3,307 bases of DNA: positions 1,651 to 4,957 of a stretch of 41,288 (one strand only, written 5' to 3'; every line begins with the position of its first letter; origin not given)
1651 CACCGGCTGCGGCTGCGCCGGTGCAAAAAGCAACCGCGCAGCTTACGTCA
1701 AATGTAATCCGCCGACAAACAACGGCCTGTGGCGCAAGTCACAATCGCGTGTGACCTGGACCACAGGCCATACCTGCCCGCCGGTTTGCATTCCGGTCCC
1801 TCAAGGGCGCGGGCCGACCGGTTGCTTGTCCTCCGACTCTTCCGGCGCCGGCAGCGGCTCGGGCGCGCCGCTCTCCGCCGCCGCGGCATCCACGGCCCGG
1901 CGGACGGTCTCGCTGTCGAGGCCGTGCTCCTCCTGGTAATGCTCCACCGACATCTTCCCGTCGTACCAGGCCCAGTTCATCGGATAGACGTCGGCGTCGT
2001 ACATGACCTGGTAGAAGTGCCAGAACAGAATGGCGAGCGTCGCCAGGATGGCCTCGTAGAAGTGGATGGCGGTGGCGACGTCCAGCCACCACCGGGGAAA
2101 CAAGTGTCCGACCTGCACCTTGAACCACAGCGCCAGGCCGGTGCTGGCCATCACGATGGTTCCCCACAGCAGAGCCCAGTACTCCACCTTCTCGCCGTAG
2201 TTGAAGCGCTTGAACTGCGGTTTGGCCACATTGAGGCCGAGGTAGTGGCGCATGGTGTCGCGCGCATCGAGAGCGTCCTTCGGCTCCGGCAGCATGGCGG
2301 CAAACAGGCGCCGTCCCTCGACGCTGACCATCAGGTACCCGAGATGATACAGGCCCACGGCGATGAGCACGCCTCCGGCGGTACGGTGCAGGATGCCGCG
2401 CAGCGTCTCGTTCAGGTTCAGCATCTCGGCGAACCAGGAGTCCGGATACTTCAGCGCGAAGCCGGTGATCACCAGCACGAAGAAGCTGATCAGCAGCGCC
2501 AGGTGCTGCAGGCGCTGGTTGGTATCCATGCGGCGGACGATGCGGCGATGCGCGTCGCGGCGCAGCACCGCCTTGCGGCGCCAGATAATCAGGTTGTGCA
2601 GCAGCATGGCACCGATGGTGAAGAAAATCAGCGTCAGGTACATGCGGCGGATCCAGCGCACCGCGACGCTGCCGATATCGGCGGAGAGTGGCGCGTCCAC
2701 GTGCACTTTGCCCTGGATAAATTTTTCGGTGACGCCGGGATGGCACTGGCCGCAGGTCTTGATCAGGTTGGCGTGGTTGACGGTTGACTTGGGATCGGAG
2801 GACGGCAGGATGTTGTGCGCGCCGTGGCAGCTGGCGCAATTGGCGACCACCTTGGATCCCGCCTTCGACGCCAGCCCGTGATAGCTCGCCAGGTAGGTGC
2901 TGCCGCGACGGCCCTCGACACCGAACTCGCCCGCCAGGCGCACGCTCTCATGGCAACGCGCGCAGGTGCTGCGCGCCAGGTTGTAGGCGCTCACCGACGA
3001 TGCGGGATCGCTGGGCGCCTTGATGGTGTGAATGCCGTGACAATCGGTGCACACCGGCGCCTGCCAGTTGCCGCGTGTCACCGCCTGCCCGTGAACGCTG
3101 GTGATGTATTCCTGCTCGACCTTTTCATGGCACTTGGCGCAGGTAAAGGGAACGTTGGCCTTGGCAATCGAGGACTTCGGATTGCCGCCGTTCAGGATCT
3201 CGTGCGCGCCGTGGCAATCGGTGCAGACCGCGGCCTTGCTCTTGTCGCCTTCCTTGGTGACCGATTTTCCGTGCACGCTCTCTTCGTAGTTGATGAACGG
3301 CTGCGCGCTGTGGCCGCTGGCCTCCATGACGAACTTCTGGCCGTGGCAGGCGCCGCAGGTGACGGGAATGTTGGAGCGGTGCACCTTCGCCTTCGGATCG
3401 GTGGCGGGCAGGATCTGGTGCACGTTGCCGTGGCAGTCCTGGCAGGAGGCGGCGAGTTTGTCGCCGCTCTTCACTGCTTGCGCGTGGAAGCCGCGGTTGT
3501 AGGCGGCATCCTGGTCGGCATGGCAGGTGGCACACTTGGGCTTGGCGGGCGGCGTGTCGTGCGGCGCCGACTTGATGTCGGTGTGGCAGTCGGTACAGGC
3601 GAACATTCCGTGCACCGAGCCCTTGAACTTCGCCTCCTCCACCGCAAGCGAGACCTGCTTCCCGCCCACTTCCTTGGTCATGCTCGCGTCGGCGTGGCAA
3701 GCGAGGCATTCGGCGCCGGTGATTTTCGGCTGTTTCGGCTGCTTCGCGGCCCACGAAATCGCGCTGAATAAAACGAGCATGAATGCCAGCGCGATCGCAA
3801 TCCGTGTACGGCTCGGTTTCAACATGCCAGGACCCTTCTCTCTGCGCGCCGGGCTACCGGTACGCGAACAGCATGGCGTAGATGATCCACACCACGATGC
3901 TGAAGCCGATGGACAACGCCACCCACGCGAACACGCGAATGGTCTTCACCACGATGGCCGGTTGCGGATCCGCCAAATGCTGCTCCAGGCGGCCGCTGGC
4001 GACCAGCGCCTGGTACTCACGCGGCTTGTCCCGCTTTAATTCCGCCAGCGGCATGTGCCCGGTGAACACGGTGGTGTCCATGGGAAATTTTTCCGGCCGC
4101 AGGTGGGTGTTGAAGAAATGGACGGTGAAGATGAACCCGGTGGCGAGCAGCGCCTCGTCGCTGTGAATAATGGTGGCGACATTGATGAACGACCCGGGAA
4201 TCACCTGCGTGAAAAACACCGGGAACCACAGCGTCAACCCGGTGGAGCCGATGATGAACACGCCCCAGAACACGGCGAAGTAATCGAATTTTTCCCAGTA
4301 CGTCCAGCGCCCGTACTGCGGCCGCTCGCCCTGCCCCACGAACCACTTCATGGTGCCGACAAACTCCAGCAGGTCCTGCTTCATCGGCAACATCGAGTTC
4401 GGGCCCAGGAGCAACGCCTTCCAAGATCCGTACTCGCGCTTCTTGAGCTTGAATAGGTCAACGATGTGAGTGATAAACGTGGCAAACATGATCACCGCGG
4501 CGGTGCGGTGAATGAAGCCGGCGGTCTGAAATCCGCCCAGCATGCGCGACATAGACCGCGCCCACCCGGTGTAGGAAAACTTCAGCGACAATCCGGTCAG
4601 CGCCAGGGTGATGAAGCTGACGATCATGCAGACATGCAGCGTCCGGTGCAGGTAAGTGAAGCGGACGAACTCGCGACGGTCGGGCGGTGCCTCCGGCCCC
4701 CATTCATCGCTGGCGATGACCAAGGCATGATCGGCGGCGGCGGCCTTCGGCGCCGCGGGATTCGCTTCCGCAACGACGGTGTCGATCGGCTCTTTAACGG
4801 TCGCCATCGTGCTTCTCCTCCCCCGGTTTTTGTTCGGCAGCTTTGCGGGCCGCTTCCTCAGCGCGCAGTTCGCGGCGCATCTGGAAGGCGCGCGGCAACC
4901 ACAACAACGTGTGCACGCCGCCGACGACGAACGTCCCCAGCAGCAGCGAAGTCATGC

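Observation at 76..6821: One operon stacks an ImcH-like, a CbcL-like and a split CbcL-like quinol:cytochrome module (37 haem-c motifs, no catalytic subunit)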

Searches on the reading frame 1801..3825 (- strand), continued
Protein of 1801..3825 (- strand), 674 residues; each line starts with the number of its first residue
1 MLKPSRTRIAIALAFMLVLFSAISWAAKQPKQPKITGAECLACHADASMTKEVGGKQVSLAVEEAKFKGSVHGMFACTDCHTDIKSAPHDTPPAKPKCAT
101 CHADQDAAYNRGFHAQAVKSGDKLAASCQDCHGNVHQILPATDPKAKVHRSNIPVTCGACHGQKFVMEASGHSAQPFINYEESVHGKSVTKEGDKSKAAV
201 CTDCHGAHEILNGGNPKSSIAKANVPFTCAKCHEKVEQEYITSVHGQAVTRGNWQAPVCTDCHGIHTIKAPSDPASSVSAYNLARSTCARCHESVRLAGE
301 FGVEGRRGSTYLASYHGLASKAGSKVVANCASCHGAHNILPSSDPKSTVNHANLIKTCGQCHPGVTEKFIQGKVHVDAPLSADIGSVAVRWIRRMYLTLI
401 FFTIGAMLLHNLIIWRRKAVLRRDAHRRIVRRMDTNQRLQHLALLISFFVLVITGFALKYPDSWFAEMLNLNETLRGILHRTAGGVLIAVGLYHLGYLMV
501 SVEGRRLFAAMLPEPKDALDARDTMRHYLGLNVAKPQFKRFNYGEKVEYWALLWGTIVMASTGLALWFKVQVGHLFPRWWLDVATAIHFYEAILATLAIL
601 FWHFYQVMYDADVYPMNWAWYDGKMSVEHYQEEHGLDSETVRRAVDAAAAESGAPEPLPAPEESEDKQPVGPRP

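Call 53: find_homologous_proteins(query=P0227)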
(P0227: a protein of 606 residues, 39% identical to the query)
Query P0227 (606 aa): 7560 proteins with E <= 0.001 among 8000 candidates; the best 120 are listed.
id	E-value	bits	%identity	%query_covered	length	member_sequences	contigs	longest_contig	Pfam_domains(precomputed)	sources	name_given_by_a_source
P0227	0.0e+0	1444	100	100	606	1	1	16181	PF14358.12,PF09699.16,PF14537.12,PF01292.27,PF14522.12,PF22113.2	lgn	-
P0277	0.0e+0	1063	71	100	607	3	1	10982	PF14358.12,PF14537.12,PF01292.27,PF14522.12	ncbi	-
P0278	1.2e-266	904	60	98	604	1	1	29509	PF14358.12,PF01292.27,PF14522.12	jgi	-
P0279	6.7e-258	875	60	96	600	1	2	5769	PF14358.12,PF09699.16,PF14537.12,PF01292.27,PF14522.12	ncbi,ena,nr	ncbi:MAG: cytochrome b/b6 domain-containing protein [Candidatus Marinimicrobia bacterium]|nr:cytochr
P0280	1.3e-255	868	59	98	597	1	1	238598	PF14358.12,PF09699.16,PF14537.12,PF01292.27,PF14522.12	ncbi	-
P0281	2.1e-231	788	48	94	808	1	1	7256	PF14358.12,PF09699.16,PF14537.12,PF01292.27,PF02085.22,PF14522.12,PF22113.2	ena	-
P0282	4.6e-229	780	47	94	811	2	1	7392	PF14358.12,PF09699.16,PF14537.12,PF01292.27,PF02085.22,PF14522.12,PF22113.2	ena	-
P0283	3.3e-228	777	50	96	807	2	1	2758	PF14358.12,PF09699.16,PF14537.12,PF01292.27,PF02085.22,PF14522.12,PF22113.2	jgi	jgi:cytochrome b subunit of formate dehydrogenase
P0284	1.1e-227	776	56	82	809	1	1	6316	PF14358.12,PF09699.16,PF14537.12,PF01292.27,PF14522.12,PF22113.2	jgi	-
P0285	1.9e-227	775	46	94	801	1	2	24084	PF14358.12,PF09699.16,PF14537.12,PF01292.27,PF02085.22,PF14522.12,PF22113.2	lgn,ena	-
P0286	1.2e-226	772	47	95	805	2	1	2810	PF14358.12,PF09699.16,PF14537.12,PF01292.27,PF14522.12,PF22113.2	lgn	-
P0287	2.5e-226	771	47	94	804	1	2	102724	PF14358.12,PF09699.16,PF14537.12,PF01292.27,PF02085.22,PF14522.12,PF22113.2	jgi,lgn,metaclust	metaclust:\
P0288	1.0e-225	769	55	83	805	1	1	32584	PF14358.12,PF09699.16,PF14537.12,PF01292.27,PF14522.12,PF22113.2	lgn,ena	-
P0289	2.2e-225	768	48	96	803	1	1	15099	PF14358.12,PF09699.16,PF14537.12,PF01292.27,PF02085.22,PF14522.12,PF22113.2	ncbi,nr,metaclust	ncbi:MAG: hypothetical protein A2V66_03845 [Ignavibacteria bacterium RBG_13_36_8]|nr:MAG: hypothetic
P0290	2.9e-225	768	50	96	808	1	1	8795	PF14358.12,PF09699.16,PF14537.12,PF01292.27,PF14522.12,PF22113.2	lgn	-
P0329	1.4e-217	742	46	94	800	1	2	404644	PF14358.12,PF09699.16,PF14537.12,PF01292.27,PF02085.22,PF14522.12,PF22113.2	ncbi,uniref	ncbi:cytochrome b/b6 domain-containing protein [Melioribacter sp. OK-6-Me]|uniref:cytochrome b/b6 do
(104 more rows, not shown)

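Call 69: find_encoding_contigs(protein=P0329, flank=8000, max_places=2)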
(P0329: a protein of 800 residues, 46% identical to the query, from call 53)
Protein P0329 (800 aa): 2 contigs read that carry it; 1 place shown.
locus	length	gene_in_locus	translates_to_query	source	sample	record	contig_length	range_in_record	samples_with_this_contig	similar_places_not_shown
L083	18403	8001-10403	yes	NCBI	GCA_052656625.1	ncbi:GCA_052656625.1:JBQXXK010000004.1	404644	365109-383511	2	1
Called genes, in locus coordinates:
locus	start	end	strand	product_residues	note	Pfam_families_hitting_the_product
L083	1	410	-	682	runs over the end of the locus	PF01817:CM_2, PF01842:ACT (faint), PF00800:PDT, PF00793:DAHP_synth_1, PF03102:NeuB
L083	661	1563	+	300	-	PF12838:Fer4_7 (faint), PF13187:Fer4_9 (faint), PF13247:Fer4_11, PF00037:Fer4 (weak), PF12797:Fer4_2 (weak), PF12837:Fer4_6, PF13237:Fer4_10 (weak)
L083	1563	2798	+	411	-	PF03916:NrfD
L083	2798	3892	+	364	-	PF14522:Cytochrome_C7 (faint), PF14537:Cytochrom_c3_2 (faint), PF02085:Cytochrom_CIII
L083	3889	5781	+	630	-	PF00672:HAMP, PF00512:HisKA, PF02518:HATPase_c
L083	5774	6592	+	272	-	PF00072:Response_reg, PF01597:GCV_H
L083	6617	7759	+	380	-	PF00072:Response_reg, PF01597:GCV_H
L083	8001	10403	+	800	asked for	PF02085:Cytochrom_CIII (faint), PF09699:Paired_CXXCH_1 (faint), PF14522:Cytochrome_C7 (faint), PF14537:Cytochrom_c3_2 (faint), PF22113:Mtrc-MtrF_II-IV_dom, PF01292:Ni_hydr_CYTB, PF14358:DUF4405 (weak)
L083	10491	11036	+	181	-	PF14522:Cytochrome_C7 (faint), PF22113:Mtrc-MtrF_II-IV_dom (weak), PF13435:Cytochrome_C554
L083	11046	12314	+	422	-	-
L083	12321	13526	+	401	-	PF02085:Cytochrom_CIII (faint), PF14537:Cytochrom_c3_2 (faint), PF22113:Mtrc-MtrF_II-IV_dom (faint), PF14522:Cytochrome_C7 (weak)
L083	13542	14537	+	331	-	PF02085:Cytochrom_CIII (faint), PF14522:Cytochrome_C7 (faint), PF09698:GSu_C4xC__C2xCH (weak)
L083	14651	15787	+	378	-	PF00389:2-Hacid_dh, PF02826:2-Hacid_dh_C, PF11890:DUF3410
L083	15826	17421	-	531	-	PF01293:PEPCK_ATP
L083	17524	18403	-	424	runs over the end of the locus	PF04413:Glycos_transf_N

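Call 70: find_encoding_contigs(protein=P0280, flank=8000, max_places=2)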
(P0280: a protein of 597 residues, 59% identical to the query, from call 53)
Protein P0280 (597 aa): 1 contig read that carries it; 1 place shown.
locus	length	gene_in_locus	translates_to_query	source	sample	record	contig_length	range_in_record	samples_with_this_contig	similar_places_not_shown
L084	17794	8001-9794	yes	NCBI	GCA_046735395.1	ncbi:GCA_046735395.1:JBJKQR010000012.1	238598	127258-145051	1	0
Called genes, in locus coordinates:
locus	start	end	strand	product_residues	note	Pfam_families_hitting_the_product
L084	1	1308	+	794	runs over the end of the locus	PF17764:PriA_3primeBD, PF00270:DEAD, PF04851:ResIII, PF18319:Zn_ribbon_PriA, PF00271:Helicase_C, PF18074:PriA_C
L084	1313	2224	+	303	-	PF13485:Peptidase_MA_2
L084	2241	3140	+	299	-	-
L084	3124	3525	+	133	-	PF07635:PSCyt1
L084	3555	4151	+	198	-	PF02223:Thymidylate_kin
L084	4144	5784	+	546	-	PF22694:CtpB_N-like (weak), PF00595:PDZ, PF13180:PDZ_2, PF17820:PDZ_6, PF03572:Peptidase_S41, PF28547:CHD_PDZ-protease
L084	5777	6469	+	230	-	PF01553:Acyltransferase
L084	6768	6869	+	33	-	-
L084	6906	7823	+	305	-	PF00581:Rhodanese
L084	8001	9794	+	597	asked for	PF14522:Cytochrome_C7 (faint), PF09699:Paired_CXXCH_1 (faint), PF14537:Cytochrom_c3_2 (faint), PF01292:Ni_hydr_CYTB, PF14358:DUF4405 (weak)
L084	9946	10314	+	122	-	PF01127:Sdh_cyt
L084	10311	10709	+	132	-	PF01127:Sdh_cyt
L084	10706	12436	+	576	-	PF00890:FAD_binding_2, PF02910:Succ_DH_flav_C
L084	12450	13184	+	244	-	PF13085:Fer2_3, PF00111:Fer2 (faint), PF13183:Fer4_8, PF13237:Fer4_10 (weak)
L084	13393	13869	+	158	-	PF00383:dCMP_cyt_deam_1, PF14437:MafB19-deam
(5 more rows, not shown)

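Call 71: search_solved_structures(query=window:1801-3825:-, max_evalue=1, show_alignments=2)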
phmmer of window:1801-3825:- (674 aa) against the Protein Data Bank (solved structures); distinct sequences matched with E-value up to 1: 4.
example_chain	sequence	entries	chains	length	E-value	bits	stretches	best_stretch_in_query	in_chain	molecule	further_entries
28pb_A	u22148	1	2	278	1e-06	30.6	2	38-116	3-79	Cytochrome c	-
1kqf_C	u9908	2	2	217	0.0011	20.6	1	432-609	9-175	FORMATE DEHYDROGENASE, NITRATE-INDUCIBLE, CYTOCHROME B556(FDN) SUBUNIT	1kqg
2ozy_A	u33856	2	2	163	0.025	16.1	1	97-216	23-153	Cytochrome c-type protein nrfB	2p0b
6i5b_A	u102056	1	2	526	0.067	14.7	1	93-244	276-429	Uncharacterized protein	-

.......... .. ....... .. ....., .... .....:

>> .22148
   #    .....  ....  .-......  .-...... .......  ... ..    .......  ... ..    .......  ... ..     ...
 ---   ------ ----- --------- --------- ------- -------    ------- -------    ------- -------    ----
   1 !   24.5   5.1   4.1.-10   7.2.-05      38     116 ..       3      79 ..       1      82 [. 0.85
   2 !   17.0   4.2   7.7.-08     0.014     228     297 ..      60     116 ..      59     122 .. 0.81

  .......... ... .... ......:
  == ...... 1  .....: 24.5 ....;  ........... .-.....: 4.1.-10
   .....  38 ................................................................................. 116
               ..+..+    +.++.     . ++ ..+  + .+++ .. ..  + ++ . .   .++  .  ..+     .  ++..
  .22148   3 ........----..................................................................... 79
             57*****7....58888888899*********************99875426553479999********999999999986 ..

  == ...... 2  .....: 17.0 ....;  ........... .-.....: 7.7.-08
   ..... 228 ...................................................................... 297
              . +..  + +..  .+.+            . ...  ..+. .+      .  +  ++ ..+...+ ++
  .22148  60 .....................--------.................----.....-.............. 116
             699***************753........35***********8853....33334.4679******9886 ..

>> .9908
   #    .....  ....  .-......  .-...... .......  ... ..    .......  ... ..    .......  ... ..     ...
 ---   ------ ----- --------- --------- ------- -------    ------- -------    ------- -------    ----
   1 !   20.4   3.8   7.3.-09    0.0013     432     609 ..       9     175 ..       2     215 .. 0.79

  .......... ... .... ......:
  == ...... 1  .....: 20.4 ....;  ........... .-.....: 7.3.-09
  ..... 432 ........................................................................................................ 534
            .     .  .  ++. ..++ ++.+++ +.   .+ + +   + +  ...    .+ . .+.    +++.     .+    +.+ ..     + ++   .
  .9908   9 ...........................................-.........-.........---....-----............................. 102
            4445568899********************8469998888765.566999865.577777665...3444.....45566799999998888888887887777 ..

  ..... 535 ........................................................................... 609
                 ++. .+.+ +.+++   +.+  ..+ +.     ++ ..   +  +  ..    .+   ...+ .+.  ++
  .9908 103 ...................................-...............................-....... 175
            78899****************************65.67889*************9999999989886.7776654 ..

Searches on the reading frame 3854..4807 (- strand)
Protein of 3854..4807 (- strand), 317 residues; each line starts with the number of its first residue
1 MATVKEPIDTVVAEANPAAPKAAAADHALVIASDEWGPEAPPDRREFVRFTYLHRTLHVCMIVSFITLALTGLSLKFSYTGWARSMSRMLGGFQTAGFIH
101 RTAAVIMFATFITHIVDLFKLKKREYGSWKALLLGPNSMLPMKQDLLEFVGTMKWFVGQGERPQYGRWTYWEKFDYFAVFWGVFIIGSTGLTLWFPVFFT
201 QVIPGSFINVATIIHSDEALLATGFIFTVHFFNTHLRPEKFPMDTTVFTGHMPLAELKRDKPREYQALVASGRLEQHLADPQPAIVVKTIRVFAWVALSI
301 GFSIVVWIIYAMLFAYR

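Call 4: search_protein_families(library=pfam, proteins=[window:3854-4807:-], max_evalue=0.01)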
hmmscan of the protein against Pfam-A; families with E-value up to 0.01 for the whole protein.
window:3854-4807:- (317 aa): 2 families
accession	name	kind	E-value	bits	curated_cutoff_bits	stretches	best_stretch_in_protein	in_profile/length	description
PF01292.26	Ni_hydr_CYTB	-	1.6e-07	31.7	30.1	2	49-230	1-158/179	Prokaryotic cytochrome b561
PF14358.11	DUF4405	-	0.0032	18.4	26.7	1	58-115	3-62/66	Domain of unknown function (DUF4405)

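Call 5: search_protein_families(library=ncbifam, proteins=[window:3854-4807:-], max_evalue=0.01)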
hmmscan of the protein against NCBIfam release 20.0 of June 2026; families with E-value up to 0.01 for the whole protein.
window:3854-4807:- (317 aa): 3 families
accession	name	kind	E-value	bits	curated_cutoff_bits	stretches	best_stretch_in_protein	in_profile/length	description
NF007924.0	PRK10639.1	equivalog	1.1e-09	38.3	341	1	45-268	5-202/211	formate dehydrogenase cytochrome b556 subunit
TIGR01583.1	formate-DH-gamm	equivalog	4.3e-09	36.6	115.85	1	48-231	3-166/204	formate dehydrogenase subunit gamma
NF007558.0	PRK10179.1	equivalog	0.00023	20.9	339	1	47-226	7-166/217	formate dehydrogenase-N subunit gamma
